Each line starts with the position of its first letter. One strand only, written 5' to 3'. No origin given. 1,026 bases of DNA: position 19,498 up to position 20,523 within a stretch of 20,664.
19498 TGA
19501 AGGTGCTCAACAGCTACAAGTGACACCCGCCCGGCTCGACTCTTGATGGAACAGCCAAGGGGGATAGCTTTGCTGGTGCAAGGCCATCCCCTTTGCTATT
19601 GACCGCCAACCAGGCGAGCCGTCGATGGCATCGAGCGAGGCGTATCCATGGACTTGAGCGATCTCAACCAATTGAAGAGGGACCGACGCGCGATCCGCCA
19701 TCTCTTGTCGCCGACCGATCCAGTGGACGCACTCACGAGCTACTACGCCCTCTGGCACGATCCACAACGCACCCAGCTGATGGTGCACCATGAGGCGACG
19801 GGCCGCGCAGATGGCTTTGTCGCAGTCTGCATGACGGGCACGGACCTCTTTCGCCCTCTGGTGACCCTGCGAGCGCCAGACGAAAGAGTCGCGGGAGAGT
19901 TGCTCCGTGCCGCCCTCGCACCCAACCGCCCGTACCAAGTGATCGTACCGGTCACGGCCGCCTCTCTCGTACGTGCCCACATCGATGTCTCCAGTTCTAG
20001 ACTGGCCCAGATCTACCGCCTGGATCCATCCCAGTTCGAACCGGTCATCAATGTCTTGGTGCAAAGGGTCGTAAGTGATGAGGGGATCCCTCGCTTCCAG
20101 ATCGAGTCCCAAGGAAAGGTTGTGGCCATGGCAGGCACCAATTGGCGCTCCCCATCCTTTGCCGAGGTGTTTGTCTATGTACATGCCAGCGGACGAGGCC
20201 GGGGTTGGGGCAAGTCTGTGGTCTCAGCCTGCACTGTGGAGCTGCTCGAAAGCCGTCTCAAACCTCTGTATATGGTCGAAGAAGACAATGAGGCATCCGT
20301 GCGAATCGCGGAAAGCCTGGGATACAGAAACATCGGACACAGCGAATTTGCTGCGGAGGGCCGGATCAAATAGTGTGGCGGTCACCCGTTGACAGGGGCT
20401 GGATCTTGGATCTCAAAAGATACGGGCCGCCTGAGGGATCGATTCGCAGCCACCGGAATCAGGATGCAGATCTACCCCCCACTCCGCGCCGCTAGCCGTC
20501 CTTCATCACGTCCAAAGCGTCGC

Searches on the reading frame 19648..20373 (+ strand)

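Call 7: search_protein_families(library=pfam, proteins=[window:19648-20373:+])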
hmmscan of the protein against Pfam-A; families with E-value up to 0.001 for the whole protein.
window:19648-20373:+ (241 aa): 4 families
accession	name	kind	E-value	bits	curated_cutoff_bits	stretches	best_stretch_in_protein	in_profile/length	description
PF00583.31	Acetyltransf_1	-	3.5e-08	34.1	20.7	1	146-226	32-116/116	Acetyltransferase (GNAT) family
PF12746.13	GNAT_acetyltran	-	4.1e-08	33.6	26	1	150-229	160-237/243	GNAT acetyltransferase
PF08445.16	FR47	-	7.2e-08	32.8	22.1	1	157-234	8-85/86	FR47-like protein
PF13508.13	Acetyltransf_7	-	0.00025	21.8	27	1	152-227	8-83/84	Acetyltransferase (GNAT) domain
